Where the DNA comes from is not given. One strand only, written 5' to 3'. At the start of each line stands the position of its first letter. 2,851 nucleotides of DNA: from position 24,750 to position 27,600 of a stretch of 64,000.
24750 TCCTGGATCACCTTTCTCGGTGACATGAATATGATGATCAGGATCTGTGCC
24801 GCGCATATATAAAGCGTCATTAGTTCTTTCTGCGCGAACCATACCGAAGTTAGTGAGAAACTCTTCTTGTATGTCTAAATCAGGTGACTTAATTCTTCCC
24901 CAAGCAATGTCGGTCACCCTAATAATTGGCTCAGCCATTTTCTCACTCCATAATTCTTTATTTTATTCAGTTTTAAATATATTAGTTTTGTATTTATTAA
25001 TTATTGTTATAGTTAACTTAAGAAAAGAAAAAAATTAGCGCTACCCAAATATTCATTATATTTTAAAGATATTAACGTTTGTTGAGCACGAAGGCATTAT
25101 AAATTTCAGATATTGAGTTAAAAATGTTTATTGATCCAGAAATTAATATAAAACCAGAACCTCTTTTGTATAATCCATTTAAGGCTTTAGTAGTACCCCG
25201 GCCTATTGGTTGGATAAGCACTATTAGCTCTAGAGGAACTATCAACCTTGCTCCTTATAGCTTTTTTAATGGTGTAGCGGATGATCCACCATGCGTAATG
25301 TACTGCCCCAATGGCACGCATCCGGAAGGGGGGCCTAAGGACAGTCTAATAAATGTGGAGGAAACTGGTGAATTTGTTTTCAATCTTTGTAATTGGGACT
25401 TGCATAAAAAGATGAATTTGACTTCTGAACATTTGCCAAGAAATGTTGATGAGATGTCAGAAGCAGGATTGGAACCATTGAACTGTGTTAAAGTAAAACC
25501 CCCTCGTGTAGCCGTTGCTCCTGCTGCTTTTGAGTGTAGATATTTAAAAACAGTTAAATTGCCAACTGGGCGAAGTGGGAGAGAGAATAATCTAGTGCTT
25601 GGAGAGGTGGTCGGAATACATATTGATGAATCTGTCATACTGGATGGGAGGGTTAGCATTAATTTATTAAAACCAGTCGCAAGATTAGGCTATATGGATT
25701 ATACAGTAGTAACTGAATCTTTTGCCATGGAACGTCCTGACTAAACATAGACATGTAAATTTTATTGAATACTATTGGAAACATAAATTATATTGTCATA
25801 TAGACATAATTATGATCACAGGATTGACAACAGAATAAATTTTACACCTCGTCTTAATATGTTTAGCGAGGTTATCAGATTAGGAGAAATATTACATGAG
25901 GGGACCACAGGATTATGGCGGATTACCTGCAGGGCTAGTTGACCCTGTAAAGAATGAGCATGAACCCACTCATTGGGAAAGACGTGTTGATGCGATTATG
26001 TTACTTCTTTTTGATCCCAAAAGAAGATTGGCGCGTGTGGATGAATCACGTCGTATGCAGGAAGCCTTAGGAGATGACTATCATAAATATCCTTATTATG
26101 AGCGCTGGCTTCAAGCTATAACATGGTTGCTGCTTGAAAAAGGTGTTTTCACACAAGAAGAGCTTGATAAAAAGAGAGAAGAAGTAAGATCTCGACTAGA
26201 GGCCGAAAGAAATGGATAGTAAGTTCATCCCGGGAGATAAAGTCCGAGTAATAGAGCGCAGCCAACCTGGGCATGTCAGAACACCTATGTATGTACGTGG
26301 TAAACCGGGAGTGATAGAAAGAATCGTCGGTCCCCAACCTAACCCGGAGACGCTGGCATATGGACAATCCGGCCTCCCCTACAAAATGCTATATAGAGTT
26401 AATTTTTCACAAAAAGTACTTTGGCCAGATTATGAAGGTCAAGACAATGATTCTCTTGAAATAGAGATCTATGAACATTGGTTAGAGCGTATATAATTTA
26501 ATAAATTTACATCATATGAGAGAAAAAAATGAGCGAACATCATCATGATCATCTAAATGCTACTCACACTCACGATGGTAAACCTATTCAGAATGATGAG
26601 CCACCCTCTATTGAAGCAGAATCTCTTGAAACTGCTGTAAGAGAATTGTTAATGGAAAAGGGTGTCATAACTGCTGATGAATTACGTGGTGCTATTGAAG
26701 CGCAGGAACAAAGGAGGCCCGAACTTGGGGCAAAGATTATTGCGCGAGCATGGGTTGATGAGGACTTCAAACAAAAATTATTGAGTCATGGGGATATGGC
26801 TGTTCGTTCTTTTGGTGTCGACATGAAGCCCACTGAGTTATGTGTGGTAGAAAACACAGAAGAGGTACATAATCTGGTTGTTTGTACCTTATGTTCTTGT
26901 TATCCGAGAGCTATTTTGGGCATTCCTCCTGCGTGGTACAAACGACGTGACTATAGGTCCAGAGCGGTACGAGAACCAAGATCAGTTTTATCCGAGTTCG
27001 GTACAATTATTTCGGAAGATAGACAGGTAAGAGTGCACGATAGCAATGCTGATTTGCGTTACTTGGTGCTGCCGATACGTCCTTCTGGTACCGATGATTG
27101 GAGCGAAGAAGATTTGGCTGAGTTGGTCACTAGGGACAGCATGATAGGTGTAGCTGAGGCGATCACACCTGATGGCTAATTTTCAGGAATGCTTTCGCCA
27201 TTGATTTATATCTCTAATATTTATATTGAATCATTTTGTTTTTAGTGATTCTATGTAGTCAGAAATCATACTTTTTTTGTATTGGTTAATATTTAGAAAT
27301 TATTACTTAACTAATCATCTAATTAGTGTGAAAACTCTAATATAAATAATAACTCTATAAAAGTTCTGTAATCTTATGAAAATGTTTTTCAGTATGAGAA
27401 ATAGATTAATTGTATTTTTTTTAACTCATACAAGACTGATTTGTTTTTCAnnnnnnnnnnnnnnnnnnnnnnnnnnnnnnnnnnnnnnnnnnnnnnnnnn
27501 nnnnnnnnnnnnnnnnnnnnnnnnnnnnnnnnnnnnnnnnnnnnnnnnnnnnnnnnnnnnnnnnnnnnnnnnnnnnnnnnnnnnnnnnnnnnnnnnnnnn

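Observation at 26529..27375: NHase alpha carries a His-rich N-terminal extension, and the locus lacks both an activator/metallochaperone and an amidase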

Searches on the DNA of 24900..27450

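Call 80: search_rna_families(source=window, start=24900, end=27450, threshold=evalue, max_evalue=1)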
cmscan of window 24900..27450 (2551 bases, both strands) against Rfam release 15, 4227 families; matches with E-value up to 1: 0.
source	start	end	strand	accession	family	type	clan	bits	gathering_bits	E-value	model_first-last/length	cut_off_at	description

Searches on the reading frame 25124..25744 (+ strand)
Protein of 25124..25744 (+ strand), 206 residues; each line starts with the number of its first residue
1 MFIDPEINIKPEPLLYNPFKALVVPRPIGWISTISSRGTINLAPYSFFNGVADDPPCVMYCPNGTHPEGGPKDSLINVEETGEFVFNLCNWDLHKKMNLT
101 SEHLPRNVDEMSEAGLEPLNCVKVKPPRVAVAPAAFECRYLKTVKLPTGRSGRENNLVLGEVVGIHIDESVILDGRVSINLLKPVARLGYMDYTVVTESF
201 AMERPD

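Call 3: search_protein_families(library=pfam, proteins=[window:25124-25744:+], max_evalue=0.01)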
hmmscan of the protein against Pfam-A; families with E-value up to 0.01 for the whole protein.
window:25124-25744:+ (206 aa): 1 family
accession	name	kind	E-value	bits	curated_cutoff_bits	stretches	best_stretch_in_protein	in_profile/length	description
PF01613.24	Flavin_Reduct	-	6.8e-19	68.9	27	1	24-170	4-136/153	Flavin reductase like domain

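Call 4: search_protein_families(library=ncbifam, proteins=[window:25124-25744:+], max_evalue=0.01)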
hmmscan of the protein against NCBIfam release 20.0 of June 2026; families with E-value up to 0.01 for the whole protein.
window:25124-25744:+ (206 aa): 0 families

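Call 45: search_protein_families(library=pfam, alignment_id=A3, max_evalue=0.0001)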
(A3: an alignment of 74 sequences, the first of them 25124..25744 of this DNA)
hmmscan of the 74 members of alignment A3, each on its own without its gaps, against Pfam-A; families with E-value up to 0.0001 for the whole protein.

A. member 1, window:25124-25744:+ (206 aa): 1 family
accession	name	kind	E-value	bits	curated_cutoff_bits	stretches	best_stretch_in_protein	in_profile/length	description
PF01613.24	Flavin_Reduct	-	6.8e-19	68.9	27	1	24-170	4-136/153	Flavin reductase like domain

B. families by the number of members that match (of 74 scanned): 70 families (the first 25 are shown)
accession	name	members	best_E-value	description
PF01706.21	FliG_C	8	1.5e-26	FliG C-terminal domain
PF14842.11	FliG_N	7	3.1e-22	FliG N-terminal domain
PF14841.11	FliG_M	7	2.1e-18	FliG middle domain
PF00378.25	ECH_1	3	3.1e-55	Enoyl-CoA hydratase/isomerase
PF16113.10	ECH_2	3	6.8e-40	Enoyl-CoA hydratase/isomerase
PF03401.19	TctC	2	1.6e-71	Tripartite tricarboxylate transporter family receptor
PF02737.24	3HCDH_N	2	8.7e-64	3-hydroxyacyl-CoA dehydrogenase, NAD binding domain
PF14347.11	DUF4399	2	5.1e-38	Domain of unknown function (DUF4399)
PF00725.27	3HCDH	2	6.1e-32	3-hydroxyacyl-CoA dehydrogenase, C-terminal domain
PF04955.18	HupE_UreJ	2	1.6e-28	HupE / UreJ protein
PF04273.18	BLH_phosphatase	2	3.7e-25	Beta-lactamase hydrolase-like protein, phosphatase-like domain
PF02798.26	GST_N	2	8.5e-15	Glutathione S-transferase, N-terminal domain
PF13417.12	GST_N_3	2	2.3e-14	Glutathione S-transferase, N-terminal domain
PF13409.12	GST_N_2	2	3.2e-13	Glutathione S-transferase, N-terminal domain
PF09084.16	NMT1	2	3.4e-07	NMT1/THI5 like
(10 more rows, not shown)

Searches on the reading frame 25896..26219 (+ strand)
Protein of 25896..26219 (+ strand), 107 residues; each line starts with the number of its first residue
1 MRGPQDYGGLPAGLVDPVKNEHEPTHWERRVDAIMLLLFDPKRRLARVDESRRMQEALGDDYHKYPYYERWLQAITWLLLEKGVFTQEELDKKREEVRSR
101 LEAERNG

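Call 3: search_protein_families(library=pfam, proteins=[window:25896-26219:+], max_evalue=0.01)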
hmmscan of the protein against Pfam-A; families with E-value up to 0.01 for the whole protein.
window:25896-26219:+ (107 aa): 1 family
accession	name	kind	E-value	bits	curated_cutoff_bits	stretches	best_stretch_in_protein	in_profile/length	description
PF21006.2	NHase_beta_N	-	3.8e-17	62.9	21.5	1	1-100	1-101/115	Nitrile hydratase beta subunit, N-terminal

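Call 4: search_protein_families(library=ncbifam, proteins=[window:25896-26219:+], max_evalue=0.01)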
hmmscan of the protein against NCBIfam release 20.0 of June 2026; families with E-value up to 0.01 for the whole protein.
window:25896-26219:+ (107 aa): 1 family
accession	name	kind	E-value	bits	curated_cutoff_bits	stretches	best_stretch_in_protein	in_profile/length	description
TIGR03888.1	nitrile_beta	equivalog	4.5e-14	52.9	152.2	1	1-99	1-100/226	nitrile hydratase subunit beta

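Call 13: search_solved_structures(query=window:25896-26216:+, max_evalue=0.01, show_alignments=3)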
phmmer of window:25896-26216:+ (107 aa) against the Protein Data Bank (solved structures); distinct sequences matched with E-value up to 0.01: 16.
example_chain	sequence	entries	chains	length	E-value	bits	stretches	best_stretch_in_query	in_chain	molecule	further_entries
1ahj_B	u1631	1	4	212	6.6e-05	26.5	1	26-92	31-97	NITRILE HYDRATASE (SUBUNIT BETA)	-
2ahj_B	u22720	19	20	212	8e-05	26.2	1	43-92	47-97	NITRILE HYDRATASE | Nitrile hydratase subunit beta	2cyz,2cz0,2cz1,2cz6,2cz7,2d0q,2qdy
3wvd_B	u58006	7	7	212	0.0002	24.9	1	45-92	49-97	Nitrile hydratase subunit beta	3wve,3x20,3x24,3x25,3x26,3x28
3qxe_B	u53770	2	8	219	0.00022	24.8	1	3-90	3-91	Co-type Nitrile Hydratase beta subunit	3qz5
3qz9_B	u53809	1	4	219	0.00022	24.8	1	3-90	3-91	Co-type Nitrile Hydratase beta subunit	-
3a8m_B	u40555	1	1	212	0.0003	24.4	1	43-92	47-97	Nitrile hydratase subunit beta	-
3qyh_B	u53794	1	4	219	0.00042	23.9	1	3-90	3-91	Co-type Nitrile Hydratase beta subunit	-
3qyg_B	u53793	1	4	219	0.00052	23.6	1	3-90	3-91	Co-type Nitrile Hydratase beta subunit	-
2dd4_B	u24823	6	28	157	0.0016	22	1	4-102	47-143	Thiocyanate hydrolase beta subunit | Thiocyanate hydrolase subunit beta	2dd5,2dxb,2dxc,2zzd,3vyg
3hht_B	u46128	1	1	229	0.0023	21.5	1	1-98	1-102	Nitrile hydratase beta subunit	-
2dpp_B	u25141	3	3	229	0.0028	21.2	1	1-96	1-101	Nitrile hydratase beta subunit | Nitrile hydratase subunit beta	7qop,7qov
4fm4_B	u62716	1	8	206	0.0031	21.1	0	19-93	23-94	Nitrile hydratase beta subunit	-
4zgd_B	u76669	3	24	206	0.0031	21.1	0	19-93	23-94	Nitrile hydratase beta subunit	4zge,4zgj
1v29_B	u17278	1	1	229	0.0043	20.6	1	1-95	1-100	nitrile hydratase b chain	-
7qom_B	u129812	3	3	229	0.0058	20.2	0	1-96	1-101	Nitrile hydratase subunit beta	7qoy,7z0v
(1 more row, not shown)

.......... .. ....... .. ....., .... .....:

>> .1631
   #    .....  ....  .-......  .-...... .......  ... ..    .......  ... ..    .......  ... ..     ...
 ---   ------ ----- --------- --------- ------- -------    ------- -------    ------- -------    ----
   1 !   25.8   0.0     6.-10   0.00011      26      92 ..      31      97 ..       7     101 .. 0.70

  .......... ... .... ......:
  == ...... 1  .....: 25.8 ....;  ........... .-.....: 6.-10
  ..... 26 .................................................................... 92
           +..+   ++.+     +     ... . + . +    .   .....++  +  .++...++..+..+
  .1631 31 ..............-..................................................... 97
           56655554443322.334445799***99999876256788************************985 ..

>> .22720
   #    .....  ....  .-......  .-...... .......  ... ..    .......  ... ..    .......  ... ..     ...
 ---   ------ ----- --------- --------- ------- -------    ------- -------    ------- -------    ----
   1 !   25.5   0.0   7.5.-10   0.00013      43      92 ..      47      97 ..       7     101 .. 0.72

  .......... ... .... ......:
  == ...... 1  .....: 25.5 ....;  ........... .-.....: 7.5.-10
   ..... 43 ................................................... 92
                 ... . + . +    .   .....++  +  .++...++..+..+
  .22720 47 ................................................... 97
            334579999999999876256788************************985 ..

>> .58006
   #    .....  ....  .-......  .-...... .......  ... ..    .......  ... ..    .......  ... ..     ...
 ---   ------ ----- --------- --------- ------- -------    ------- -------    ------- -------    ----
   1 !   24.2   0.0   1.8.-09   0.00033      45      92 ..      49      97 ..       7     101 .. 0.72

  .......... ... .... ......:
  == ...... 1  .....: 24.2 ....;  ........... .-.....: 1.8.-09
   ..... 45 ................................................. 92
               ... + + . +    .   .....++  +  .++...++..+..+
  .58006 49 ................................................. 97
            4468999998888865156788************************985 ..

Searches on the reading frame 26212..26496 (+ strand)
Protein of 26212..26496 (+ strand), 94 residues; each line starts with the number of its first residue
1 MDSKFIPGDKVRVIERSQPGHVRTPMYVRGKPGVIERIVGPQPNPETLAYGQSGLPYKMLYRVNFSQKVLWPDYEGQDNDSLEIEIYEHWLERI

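Call 3: search_protein_families(library=pfam, proteins=[window:26212-26496:+], max_evalue=0.01)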
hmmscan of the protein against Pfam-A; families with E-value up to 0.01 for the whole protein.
window:26212-26496:+ (94 aa): 1 family
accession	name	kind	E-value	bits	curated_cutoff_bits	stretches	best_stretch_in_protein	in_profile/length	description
PF02211.21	NHase_beta_C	-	1.2e-18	67.8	27.7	1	3-92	10-97/98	Nitrile hydratase beta subunit, C-terminal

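Call 4: search_protein_families(library=ncbifam, proteins=[window:26212-26496:+], max_evalue=0.01)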
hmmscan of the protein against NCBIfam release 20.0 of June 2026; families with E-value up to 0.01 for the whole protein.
window:26212-26496:+ (94 aa): 1 family
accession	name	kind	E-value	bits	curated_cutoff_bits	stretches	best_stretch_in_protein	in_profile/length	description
TIGR03888.1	nitrile_beta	equivalog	7.5e-17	62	152.2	1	3-93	137-225/226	nitrile hydratase subunit beta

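Call 14: search_solved_structures(query=window:26212-26493:+, max_evalue=0.01, show_alignments=3)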
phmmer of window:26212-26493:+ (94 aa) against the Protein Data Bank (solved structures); distinct sequences matched with E-value up to 0.01: 25.
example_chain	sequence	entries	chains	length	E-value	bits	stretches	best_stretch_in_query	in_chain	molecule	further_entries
2dd4_A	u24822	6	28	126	1.2e-12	51.1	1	3-93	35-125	Thiocyanate hydrolase alpha subunit | Thiocyanate hydrolase subunit alpha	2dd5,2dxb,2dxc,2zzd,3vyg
3qxe_B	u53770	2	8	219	1.3e-12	51.1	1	3-92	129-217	Co-type Nitrile Hydratase beta subunit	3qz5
3qyg_B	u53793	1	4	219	1.5e-12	50.8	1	3-92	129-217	Co-type Nitrile Hydratase beta subunit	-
3qz9_B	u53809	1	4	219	1.7e-12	50.7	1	3-92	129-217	Co-type Nitrile Hydratase beta subunit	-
3qyh_B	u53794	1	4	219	4.5e-12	49.3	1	3-92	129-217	Co-type Nitrile Hydratase beta subunit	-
3a8m_B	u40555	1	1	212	7.7e-11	45.3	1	5-92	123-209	Nitrile hydratase subunit beta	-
1ahj_B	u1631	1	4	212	1e-10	44.9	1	5-92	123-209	NITRILE HYDRATASE (SUBUNIT BETA)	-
2ahj_B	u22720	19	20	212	1.1e-10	44.9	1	5-92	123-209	NITRILE HYDRATASE | Nitrile hydratase subunit beta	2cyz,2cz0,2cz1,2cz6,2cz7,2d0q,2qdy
4fm4_B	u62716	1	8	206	1.5e-10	44.4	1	5-76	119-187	Nitrile hydratase beta subunit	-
4zgd_B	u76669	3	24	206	1.5e-10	44.4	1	5-76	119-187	Nitrile hydratase beta subunit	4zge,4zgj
3wvd_B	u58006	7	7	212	1.6e-10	44.3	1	5-92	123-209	Nitrile hydratase subunit beta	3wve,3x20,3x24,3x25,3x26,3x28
1v29_B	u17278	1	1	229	6.3e-10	42.4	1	4-93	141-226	nitrile hydratase b chain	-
1ugp_B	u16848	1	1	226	9.9e-09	38.6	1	4-93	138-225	Cobalt-containing nitrile hydratase subunit beta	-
1ire_B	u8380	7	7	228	1e-08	38.5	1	4-93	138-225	Nitrile Hydratase | Nitrile Hydratase beta subunit | Cobalt-containing nitrile hydratase subunit beta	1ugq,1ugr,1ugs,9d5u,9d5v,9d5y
9d6j_B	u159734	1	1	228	1e-08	38.5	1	4-93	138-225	Cobalt-containing nitrile hydratase subunit beta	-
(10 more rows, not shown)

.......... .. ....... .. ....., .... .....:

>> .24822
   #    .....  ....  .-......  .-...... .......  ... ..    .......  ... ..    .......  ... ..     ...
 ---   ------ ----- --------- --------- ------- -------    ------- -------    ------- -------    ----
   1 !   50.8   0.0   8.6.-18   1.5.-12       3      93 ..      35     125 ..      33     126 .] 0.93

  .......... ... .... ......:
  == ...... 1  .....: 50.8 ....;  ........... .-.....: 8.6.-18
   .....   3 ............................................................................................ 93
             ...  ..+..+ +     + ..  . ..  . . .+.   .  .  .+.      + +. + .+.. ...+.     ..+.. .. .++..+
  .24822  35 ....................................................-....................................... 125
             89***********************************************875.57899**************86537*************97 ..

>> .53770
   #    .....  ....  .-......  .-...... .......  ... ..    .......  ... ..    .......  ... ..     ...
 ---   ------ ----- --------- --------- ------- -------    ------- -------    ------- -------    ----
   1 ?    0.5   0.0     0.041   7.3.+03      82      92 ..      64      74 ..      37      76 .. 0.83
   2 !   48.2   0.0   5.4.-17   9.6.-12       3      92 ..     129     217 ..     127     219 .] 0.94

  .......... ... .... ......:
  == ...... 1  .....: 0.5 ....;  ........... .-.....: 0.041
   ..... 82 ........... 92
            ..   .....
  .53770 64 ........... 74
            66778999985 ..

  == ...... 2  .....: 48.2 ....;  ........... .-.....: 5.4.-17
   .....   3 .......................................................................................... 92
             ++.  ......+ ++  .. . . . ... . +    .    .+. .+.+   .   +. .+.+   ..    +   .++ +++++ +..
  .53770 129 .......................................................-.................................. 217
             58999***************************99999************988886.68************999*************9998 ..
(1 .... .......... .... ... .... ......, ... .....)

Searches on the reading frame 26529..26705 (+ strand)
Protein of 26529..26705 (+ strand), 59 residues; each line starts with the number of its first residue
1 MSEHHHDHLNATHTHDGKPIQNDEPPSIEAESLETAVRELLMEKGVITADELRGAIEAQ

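Call 11: search_solved_structures(query=window:26529-26705:+, max_evalue=1, show_alignments=5)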
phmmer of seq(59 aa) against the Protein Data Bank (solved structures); distinct sequences matched with E-value up to 1: 4.
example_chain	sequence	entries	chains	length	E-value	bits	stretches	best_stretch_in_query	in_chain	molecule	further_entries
2dd4_C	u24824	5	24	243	0.00036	24.2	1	3-53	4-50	Thiocyanate hydrolase gamma subunit | Thiocyanate hydrolase subunit gamma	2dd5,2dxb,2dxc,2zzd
3vyg_C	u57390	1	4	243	0.00036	24.2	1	3-53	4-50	Thiocyanate hydrolase subunit gamma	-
8gsx_A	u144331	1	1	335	0.43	14.6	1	3-35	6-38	pili protein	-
5xp0_A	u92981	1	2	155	0.78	13.8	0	1-41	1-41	Probable csgAB operon transcriptional regulatory protein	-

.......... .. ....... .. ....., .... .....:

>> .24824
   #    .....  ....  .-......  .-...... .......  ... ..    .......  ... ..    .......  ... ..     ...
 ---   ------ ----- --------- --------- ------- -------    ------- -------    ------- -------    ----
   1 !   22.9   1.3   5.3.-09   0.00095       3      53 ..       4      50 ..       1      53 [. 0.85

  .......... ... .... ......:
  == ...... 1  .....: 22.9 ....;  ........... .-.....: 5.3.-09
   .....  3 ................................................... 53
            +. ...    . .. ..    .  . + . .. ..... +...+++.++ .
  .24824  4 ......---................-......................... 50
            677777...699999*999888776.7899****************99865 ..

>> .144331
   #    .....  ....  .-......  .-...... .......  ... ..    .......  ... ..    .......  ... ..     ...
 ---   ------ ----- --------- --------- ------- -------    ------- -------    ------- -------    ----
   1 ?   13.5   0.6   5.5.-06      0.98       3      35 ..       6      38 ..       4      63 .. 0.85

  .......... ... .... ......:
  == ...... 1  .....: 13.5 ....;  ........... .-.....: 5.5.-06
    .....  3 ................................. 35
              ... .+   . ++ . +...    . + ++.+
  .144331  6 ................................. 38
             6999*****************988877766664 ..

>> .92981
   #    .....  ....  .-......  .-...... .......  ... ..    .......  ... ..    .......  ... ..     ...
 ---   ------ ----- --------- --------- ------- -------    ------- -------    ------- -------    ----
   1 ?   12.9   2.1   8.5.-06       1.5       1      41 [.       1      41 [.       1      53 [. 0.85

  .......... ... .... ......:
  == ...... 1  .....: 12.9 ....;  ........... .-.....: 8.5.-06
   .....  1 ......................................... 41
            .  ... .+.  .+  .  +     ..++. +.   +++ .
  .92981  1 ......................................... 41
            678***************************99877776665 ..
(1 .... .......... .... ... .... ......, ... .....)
